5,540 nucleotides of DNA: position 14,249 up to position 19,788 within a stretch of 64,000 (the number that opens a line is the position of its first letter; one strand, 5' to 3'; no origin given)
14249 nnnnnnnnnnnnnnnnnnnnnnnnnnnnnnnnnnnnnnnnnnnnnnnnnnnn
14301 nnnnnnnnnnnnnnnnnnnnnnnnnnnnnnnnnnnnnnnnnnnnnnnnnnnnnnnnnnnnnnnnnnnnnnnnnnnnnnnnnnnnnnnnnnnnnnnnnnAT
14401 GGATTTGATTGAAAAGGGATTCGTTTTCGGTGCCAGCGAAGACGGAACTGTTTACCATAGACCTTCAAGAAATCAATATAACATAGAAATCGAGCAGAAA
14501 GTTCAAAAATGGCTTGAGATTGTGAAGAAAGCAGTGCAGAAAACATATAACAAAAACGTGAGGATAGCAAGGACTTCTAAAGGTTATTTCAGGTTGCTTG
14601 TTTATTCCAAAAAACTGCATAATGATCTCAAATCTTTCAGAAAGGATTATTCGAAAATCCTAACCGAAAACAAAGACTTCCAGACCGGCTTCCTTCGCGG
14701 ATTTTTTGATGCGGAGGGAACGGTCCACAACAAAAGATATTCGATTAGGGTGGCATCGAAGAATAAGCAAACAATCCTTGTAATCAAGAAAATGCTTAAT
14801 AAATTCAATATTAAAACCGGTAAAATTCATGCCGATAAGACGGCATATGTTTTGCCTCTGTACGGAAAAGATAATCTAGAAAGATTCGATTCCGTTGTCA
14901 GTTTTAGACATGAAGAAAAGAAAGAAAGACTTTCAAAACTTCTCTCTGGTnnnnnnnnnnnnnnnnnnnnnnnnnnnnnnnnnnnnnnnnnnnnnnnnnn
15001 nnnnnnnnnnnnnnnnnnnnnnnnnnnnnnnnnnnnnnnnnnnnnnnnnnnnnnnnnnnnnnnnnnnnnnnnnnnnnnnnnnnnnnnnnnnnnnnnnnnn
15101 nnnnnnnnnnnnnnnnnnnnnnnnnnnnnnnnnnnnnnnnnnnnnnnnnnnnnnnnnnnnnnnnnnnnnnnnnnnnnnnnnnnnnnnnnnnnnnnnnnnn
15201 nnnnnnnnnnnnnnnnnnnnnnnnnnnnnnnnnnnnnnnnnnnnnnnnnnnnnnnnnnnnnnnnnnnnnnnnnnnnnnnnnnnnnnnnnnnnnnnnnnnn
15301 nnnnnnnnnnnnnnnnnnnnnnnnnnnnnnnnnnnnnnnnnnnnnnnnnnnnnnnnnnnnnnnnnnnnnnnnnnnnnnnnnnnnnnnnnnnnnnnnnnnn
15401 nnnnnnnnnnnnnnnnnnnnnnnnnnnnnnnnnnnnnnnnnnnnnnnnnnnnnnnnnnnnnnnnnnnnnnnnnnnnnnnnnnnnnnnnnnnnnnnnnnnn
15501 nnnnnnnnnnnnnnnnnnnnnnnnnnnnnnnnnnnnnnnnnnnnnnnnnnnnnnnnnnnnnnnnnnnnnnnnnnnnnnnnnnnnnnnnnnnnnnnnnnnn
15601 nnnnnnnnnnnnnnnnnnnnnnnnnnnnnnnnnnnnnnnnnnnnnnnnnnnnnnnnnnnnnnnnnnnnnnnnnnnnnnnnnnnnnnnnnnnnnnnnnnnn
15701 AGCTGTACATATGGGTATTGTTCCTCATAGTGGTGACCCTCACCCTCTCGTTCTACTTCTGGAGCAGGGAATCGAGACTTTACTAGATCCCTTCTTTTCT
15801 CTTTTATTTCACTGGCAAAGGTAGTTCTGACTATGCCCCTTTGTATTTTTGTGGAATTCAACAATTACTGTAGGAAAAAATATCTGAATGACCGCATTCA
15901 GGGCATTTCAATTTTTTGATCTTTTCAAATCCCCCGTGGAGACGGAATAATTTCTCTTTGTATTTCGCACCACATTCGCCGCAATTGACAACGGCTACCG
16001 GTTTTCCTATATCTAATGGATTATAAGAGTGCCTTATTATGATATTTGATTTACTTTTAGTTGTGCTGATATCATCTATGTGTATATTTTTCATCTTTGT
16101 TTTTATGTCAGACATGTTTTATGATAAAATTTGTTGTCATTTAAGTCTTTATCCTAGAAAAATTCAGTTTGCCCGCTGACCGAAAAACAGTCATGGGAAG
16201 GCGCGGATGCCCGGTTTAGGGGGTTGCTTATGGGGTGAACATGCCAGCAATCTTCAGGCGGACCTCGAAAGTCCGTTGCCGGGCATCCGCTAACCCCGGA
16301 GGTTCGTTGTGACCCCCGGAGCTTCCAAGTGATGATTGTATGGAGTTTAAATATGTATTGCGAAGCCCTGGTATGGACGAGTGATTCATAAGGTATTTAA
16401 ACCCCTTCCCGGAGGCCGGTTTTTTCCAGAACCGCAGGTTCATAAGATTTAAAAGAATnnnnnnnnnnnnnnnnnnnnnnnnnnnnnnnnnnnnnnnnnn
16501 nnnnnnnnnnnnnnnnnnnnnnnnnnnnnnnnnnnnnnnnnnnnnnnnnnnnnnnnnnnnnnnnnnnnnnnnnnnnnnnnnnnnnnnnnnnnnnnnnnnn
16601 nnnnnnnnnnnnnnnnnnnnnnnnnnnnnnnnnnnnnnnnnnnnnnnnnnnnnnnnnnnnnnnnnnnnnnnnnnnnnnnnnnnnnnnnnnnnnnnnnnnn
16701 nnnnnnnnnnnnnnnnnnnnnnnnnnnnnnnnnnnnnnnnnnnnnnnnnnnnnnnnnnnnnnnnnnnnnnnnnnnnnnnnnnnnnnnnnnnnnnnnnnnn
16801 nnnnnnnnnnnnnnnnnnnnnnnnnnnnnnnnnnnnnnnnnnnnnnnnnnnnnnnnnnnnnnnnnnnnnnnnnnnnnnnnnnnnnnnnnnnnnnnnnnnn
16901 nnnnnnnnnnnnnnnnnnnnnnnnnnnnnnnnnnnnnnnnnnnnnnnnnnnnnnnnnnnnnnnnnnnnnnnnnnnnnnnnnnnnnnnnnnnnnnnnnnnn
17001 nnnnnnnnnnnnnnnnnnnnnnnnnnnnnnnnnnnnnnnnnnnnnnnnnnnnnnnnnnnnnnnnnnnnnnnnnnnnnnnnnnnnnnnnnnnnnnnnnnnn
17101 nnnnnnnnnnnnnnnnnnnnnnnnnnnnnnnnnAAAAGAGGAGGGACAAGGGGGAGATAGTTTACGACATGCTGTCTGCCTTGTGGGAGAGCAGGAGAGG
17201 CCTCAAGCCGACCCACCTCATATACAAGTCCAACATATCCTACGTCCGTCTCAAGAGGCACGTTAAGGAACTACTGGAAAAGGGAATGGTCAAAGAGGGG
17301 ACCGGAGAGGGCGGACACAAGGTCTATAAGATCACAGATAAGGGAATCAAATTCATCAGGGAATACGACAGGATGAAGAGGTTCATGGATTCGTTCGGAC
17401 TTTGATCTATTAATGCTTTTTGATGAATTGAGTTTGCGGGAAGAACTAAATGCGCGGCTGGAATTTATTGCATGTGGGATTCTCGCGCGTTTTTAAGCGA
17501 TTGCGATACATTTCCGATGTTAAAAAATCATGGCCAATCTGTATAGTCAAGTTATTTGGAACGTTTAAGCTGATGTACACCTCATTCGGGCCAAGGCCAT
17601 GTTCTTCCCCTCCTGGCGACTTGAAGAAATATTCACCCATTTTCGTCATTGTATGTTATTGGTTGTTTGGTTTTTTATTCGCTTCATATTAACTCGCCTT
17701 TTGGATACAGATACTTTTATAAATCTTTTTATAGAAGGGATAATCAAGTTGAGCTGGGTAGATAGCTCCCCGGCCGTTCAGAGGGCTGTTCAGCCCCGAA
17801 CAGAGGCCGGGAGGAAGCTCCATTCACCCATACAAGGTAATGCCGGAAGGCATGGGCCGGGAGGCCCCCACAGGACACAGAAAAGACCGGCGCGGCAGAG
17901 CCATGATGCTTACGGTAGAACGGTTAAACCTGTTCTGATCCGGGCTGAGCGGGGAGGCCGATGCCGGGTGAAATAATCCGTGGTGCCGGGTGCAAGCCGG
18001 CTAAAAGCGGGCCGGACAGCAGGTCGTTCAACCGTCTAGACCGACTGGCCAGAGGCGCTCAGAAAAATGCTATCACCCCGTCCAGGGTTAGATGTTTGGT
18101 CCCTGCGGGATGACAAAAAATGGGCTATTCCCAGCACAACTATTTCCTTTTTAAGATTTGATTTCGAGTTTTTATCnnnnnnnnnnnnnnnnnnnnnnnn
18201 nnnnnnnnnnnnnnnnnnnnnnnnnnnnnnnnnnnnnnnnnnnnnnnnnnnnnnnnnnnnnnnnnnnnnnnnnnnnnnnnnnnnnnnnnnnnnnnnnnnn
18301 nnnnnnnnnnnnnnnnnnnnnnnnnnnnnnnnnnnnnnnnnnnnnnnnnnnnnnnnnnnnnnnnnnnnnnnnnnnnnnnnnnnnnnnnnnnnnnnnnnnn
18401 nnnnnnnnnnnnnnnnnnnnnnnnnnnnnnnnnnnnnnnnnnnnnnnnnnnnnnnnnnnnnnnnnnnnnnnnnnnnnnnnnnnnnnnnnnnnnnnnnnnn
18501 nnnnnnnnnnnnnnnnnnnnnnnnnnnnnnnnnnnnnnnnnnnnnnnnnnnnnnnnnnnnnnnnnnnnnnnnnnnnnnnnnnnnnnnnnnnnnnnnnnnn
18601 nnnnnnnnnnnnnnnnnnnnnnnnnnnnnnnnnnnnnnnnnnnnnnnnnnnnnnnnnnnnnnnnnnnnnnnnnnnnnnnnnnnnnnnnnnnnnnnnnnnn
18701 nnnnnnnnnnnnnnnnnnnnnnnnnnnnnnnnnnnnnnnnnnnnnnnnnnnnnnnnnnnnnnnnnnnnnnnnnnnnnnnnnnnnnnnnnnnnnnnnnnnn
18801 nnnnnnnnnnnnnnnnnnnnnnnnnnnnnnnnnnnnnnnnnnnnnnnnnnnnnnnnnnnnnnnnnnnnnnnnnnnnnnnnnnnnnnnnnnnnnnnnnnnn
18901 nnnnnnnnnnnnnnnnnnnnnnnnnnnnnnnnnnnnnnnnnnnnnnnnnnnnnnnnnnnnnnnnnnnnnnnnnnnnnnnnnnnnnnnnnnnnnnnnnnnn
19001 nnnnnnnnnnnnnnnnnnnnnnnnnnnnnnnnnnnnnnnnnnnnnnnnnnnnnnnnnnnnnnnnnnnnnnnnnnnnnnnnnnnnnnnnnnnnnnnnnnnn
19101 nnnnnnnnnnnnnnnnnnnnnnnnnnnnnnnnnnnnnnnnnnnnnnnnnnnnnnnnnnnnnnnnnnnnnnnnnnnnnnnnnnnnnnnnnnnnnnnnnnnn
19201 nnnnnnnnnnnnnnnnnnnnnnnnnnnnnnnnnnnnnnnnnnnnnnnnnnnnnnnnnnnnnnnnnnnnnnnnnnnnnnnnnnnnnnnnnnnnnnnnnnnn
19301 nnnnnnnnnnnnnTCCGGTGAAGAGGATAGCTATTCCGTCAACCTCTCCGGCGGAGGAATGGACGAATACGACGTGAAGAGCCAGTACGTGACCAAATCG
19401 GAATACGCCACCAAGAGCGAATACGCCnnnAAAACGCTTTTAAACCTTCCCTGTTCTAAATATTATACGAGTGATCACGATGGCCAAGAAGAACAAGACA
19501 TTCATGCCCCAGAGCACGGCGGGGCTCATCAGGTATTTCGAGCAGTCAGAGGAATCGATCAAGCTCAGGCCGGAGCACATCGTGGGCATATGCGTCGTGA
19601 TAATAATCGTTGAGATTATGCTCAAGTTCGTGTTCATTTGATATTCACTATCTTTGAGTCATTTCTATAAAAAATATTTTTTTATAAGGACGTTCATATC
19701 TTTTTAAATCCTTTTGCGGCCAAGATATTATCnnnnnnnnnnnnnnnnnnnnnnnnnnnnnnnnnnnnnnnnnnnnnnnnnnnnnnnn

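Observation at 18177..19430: Paralogous family of cytoplasmic-looking PQQ/beta-propeller proteins with conserved acidic N-terminal motif and C-terminal 'TK(S/T)EY' repeat tail (4 copies in 64 kb)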

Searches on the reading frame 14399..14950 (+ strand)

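Call 79: search_protein_families(library=pfam, proteins=[window:14399-14950:+], max_evalue=0.001)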
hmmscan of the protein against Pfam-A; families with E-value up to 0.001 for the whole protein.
window:14399-14950:+ (184 aa): 3 families
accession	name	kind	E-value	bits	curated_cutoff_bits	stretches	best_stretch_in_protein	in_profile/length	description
PF14528.11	LAGLIDADG_3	-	7.6e-17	61.8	22.5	1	93-165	1-79/82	LAGLIDADG-like domain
PF14527.11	LAGLIDADG_WhiA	-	2.5e-08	34.4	23.2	1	96-163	2-70/93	WhiA LAGLIDADG-like domain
PF24032.1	YQBQ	-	0.00045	20.1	27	0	120-173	77-128/294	YQBQ-like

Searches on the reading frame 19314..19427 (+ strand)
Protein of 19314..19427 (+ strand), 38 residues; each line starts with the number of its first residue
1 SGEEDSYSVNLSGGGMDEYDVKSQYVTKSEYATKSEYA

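Call 41: search_protein_representatives(alignment_id=A3)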
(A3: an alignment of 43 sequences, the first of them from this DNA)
Query: 43 sequences, 38 profile positions. Proteins with E-value up to 0.001 (for the whole library): 52; up to 1e-10: 0; up to 1e-30: 0. The best 52 are listed.
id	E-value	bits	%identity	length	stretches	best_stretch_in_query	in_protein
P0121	1.2e-09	54.2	-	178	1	2-38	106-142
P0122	4.4e-09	52.5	-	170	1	2-38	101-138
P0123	5.8e-09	52.1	-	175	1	2-38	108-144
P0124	7.5e-09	51.7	-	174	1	2-38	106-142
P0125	2.1e-08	50.3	-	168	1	2-38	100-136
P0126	3.5e-08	49.6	-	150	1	3-38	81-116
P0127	3.8e-08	49.5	-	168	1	2-38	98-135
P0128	3.8e-08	49.5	-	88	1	5-38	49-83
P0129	3.0e-07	46.6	-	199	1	3-38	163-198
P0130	3.1e-07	46.5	-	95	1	2-38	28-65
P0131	5.2e-07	45.8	-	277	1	2-38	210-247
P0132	6.4e-07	45.6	-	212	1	3-38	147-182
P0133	7.1e-07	45.4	-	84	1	2-38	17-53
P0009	7.6e-07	45.3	-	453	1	2-38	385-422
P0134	8.1e-07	45.2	-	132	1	2-38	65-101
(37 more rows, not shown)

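Call 75: search_solved_structures(query=A3, max_evalue=10)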
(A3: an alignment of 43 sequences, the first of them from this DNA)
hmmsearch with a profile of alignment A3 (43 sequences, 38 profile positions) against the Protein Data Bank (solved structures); distinct sequences matched with E-value up to 10: 3.
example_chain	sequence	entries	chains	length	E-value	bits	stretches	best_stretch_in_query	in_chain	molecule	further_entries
6h3j_C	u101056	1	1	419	0.84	13.1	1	3-32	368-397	Plug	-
4c46_A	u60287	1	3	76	2.7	11.5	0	9-24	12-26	GENERAL CONTROL PROTEIN GCN4, GENERAL CONTROL PROTEIN GCN4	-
7oah_A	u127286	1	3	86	2.9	11.4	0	9-24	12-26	General control transcription factor GCN4,conserved hypothetical protein residues 311-335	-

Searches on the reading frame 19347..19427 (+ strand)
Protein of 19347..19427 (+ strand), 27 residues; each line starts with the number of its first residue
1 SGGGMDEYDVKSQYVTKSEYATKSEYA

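Call 21: search_protein_families(library=ncbifam, proteins=[window:19347-19427:+], max_evalue=10)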
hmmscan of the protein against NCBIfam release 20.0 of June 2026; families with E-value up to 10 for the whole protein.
seq(27 aa): 0 families

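Call 22: search_protein_families(library=pfam, proteins=[window:19347-19427:+], max_evalue=10)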
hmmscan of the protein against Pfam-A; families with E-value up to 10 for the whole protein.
seq(27 aa): 0 families

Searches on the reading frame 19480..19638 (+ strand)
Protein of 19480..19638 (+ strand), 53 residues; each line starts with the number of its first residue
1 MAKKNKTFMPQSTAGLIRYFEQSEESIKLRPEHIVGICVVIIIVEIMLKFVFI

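Call 71: search_protein_families(library=pfam, proteins=[window:19480-19638:+], max_evalue=0.001)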
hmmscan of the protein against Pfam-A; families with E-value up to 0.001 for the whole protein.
window:19480-19638:+ (53 aa): 1 family
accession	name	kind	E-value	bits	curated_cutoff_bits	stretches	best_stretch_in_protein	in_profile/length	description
PF03911.21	Sec61_beta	-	5.3e-12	46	27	1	12-52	1-41/41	Sec61beta family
